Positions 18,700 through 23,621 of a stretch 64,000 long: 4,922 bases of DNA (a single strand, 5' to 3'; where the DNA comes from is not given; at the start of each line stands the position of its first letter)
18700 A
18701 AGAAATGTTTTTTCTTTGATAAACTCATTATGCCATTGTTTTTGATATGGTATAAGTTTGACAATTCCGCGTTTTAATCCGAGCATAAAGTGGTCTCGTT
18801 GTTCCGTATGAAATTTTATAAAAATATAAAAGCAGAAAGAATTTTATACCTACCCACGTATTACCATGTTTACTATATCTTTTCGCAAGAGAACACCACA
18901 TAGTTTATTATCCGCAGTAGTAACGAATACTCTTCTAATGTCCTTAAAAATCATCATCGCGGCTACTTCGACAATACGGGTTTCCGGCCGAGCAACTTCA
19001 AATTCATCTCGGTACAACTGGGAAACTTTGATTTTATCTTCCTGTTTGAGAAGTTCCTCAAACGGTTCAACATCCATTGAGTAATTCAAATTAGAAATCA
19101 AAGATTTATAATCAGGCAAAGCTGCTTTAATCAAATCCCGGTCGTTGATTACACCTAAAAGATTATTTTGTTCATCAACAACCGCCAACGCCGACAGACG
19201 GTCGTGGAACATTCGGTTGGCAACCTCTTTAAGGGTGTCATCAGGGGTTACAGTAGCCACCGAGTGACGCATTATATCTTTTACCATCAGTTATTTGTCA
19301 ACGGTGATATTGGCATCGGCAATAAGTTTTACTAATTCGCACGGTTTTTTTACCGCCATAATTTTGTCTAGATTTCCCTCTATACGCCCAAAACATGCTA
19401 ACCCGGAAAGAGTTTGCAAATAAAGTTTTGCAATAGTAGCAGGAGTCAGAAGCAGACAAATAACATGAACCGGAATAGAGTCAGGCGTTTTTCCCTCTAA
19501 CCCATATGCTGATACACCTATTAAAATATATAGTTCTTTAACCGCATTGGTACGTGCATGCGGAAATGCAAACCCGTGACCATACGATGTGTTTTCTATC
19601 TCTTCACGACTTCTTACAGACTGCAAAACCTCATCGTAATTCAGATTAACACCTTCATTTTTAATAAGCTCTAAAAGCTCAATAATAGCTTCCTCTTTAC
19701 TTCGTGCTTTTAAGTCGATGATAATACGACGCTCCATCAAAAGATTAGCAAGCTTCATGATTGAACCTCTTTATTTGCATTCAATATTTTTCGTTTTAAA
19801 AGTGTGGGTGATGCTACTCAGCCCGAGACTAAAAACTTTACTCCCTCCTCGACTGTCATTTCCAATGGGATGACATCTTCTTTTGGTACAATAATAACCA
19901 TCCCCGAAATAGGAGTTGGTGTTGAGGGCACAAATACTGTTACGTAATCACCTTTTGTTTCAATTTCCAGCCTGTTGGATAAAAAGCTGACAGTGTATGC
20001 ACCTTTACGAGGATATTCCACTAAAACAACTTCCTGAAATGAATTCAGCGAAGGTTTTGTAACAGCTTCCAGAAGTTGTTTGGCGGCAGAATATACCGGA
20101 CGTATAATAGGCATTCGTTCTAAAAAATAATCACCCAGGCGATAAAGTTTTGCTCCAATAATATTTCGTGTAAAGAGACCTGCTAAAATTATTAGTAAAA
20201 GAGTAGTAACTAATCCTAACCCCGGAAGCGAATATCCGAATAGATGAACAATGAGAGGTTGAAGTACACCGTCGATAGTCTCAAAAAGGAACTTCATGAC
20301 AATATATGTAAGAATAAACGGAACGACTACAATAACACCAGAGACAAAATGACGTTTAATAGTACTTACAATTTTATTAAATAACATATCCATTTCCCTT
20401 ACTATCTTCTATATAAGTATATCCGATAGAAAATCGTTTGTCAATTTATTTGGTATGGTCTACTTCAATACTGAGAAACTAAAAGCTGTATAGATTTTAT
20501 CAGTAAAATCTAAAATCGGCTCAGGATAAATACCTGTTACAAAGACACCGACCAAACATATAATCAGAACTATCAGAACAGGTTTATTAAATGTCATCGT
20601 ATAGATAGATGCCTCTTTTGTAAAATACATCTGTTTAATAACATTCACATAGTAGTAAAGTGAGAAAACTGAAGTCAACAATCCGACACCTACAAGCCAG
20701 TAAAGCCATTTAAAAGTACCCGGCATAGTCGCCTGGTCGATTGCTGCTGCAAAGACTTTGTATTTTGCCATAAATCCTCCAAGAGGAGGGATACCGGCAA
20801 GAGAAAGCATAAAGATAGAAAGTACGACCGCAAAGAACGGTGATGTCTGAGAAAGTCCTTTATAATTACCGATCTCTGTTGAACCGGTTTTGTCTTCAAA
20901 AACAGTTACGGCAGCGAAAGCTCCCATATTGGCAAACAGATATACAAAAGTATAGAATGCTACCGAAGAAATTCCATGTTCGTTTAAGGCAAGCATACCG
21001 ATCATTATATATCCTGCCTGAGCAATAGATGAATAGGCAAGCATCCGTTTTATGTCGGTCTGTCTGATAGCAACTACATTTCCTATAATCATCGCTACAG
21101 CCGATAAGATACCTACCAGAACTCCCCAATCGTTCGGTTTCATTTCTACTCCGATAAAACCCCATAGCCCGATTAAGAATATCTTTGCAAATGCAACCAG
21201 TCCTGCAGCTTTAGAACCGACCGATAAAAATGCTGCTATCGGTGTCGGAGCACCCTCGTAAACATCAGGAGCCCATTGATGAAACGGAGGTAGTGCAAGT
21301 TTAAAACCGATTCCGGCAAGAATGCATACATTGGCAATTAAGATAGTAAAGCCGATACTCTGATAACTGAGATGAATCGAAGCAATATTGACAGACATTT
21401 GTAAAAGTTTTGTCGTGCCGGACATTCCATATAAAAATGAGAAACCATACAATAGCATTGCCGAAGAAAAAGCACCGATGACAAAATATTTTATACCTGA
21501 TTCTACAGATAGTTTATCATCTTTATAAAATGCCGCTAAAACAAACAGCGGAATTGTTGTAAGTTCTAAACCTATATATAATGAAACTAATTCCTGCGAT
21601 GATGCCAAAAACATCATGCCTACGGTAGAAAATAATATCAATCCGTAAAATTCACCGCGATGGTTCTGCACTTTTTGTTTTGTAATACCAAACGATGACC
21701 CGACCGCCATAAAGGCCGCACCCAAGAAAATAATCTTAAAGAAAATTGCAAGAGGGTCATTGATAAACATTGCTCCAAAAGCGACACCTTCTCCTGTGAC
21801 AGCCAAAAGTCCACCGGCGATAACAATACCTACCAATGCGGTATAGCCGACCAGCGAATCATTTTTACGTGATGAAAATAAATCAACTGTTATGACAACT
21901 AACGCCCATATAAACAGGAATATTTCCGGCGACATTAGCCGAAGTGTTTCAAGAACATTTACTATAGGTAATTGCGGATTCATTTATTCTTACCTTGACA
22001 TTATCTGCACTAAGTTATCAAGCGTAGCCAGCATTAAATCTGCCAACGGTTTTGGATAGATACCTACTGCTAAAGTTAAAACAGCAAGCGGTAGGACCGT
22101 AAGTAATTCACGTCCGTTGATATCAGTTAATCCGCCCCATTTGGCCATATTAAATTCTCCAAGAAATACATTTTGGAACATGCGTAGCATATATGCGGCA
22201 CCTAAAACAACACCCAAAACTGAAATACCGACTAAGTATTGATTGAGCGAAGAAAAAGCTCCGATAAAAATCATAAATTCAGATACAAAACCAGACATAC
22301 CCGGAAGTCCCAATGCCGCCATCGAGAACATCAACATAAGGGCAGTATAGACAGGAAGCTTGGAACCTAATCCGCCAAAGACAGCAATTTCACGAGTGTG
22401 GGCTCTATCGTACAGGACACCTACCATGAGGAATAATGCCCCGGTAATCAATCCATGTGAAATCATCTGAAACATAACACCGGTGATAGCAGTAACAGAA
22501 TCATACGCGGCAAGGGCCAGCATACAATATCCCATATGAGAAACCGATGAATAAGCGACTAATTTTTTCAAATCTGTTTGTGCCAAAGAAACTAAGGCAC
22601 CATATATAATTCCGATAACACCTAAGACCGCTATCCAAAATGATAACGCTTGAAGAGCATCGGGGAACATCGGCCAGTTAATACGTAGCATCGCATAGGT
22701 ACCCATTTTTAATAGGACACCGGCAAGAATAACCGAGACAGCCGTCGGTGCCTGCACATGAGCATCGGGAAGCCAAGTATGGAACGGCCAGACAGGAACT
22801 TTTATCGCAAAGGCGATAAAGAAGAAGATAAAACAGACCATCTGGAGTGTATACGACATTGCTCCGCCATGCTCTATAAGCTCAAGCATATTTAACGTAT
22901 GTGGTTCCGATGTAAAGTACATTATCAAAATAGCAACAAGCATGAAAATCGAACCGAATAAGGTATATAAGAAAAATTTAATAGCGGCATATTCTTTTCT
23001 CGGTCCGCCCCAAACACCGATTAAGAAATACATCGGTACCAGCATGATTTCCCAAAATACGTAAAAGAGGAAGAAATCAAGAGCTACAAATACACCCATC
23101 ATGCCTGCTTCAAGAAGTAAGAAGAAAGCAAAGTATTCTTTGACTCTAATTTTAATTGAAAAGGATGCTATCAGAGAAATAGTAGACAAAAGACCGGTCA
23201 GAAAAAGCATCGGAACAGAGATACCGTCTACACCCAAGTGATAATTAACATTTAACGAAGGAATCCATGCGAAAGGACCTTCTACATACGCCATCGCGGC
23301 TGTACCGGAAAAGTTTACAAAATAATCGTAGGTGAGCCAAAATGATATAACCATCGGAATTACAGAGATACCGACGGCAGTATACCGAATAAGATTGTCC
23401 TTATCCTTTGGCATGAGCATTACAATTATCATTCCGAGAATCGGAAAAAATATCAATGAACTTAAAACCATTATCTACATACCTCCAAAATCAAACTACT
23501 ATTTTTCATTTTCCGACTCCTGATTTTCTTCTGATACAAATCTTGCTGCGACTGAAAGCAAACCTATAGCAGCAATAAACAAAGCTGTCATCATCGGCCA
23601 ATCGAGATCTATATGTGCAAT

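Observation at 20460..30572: Four of eleven complex I genes (nuoA, nuoD, nuoH, nuoL) carry single lesions while the operon is otherwise pristine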

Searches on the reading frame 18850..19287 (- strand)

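Call 36: search_protein_families(library=pfam, proteins=[window:18850-19287:-], max_evalue=0.001)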
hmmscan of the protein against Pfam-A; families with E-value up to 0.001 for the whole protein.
window:18850-19287:- (145 aa): 1 family
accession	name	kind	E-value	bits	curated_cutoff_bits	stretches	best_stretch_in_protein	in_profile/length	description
PF00571.33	CBS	-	1.5e-24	86.5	24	2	2-56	1-55/57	CBS domain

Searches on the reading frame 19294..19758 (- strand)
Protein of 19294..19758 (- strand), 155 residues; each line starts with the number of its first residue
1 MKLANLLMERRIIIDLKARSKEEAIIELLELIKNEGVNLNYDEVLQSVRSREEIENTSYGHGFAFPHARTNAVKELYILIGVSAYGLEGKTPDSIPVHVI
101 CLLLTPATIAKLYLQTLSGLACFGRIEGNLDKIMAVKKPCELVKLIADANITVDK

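Call 36: search_protein_families(library=pfam, proteins=[window:19294-19758:-], max_evalue=0.001)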
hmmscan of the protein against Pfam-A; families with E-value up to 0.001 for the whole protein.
window:19294-19758:- (155 aa): 1 family
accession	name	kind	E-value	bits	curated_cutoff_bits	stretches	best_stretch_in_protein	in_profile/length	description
PF00359.27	PTS_EIIA_2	-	2.5e-22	79.8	27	1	6-148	2-143/144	Phosphoenolpyruvate-dependent sugar phosphotransferase system, EIIA 2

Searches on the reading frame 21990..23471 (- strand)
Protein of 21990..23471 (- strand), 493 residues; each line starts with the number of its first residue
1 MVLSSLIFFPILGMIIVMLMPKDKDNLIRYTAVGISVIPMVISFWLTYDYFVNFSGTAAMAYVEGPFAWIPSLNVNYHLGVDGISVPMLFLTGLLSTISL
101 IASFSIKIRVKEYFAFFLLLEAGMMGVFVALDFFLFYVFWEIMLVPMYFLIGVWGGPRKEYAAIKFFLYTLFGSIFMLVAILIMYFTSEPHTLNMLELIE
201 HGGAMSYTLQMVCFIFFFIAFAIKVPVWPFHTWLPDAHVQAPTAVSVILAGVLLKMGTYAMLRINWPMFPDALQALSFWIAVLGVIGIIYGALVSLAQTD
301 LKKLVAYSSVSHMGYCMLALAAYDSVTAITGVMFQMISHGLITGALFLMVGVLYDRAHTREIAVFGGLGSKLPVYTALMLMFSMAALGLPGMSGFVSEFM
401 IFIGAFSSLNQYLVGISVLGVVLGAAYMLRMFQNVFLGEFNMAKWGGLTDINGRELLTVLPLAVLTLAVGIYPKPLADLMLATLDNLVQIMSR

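Call 6: find_encoding_contigs(protein=window:21990-23471:-, flank=10000, max_places=6)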
Protein window:21990-23471:- (493 aa): no gene with exactly this product is on record in the collection.

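Call 7: find_related_loci(query=window:21993-23471:-, collection=genome_contigs, flank=10000)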
Query seq(493 aa) (493 aa) in genome_contigs; peptide patterns used: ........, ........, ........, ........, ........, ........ (x = any residue, [..] = any of these).
599 stretches matched a pattern (row limit reached: there are more); 584 encode a relative of the query (tblastn E <= 1e-3); the best 80 are kept; 80 distinct loci.
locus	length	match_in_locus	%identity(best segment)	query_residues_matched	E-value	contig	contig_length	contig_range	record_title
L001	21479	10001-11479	93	1-493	0e+0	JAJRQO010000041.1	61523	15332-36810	MAG: Candidatus Zixiibacteriota bacterium isolate Dive100_bin10.64 k141_1061743, whole genome shotgun sequence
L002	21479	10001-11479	92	1-493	0e+0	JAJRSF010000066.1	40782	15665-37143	MAG: Candidatus Zixiibacteriota bacterium isolate Dive100_bin4.60 k141_946818, whole genome shotgun sequence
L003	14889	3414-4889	89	2-493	0e+0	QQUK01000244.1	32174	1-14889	MAG: Calditrichaeota bacterium isolate CLD4 292, whole genome shotgun sequence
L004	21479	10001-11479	84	1-493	0e+0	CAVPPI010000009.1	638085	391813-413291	MAG: uncultured candidate division Zixibacteria bacterium isolate MFD09964.bin.1.280 genome assembly, contig: contig_909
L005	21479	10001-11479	82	1-493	0e+0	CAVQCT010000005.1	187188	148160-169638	MAG: uncultured candidate division Zixibacteria bacterium isolate MFD02416.bin.1.319 genome assembly, contig: contig_693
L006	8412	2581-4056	81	2-493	0e+0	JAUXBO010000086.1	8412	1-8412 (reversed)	MAG: Candidatus Zixiibacteriota bacterium isolate CSMAG_2801 CSMAG_2801_k117_1751403_length_8412_cov_9.0000, whole genom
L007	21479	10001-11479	81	1-493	0e+0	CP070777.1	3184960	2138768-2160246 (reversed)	MAG: Candidatus Zixiibacteriota bacterium isolate bin19 chromosome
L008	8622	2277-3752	82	2-493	0e+0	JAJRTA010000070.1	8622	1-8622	MAG: Candidatus Zixiibacteriota bacterium isolate Dive96_bin1.186 k141_1516294, whole genome shotgun sequence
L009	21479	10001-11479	82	1-493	0e+0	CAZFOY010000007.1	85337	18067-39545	MAG TPA_asm: uncultured Ignavibacteriales bacterium isolate binchicken_co224_254 genome assembly, contig: NODE_128_lengt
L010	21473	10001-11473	82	3-493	0e+0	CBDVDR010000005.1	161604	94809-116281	MAG TPA_asm: uncultured bacterium isolate SRR21487745_metabat2_10 genome assembly, contig: ERZ25073593.6, whole genome s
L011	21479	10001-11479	82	1-493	0e+0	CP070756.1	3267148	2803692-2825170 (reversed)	MAG: Candidatus Zixiibacteriota bacterium isolate bin295 chromosome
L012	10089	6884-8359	80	2-493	0e+0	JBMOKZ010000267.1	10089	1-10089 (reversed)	MAG: Candidatus Zixiibacteriota bacterium isolate Betzabe_MAG011 MAG011_267, whole genome shotgun sequence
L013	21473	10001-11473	82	3-493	0e+0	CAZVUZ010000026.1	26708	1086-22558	MAG TPA_asm: uncultured Ignavibacteriales bacterium isolate binchicken_co42_518 genome assembly, contig: NODE_1982_lengt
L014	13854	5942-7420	79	1-493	0e+0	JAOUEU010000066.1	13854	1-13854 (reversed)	MAG: Candidatus Zixiibacteriota bacterium isolate 4_1_July_SF_Bin17 4_1_July_SF_Bin17_scaffold_1989_c1, whole genome sho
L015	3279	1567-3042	80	2-493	0e+0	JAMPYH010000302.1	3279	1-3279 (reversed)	MAG: Candidatus Zixiibacteriota bacterium isolate R2F_R2FSRR_metabat.71 R2F_C19877, whole genome shotgun sequence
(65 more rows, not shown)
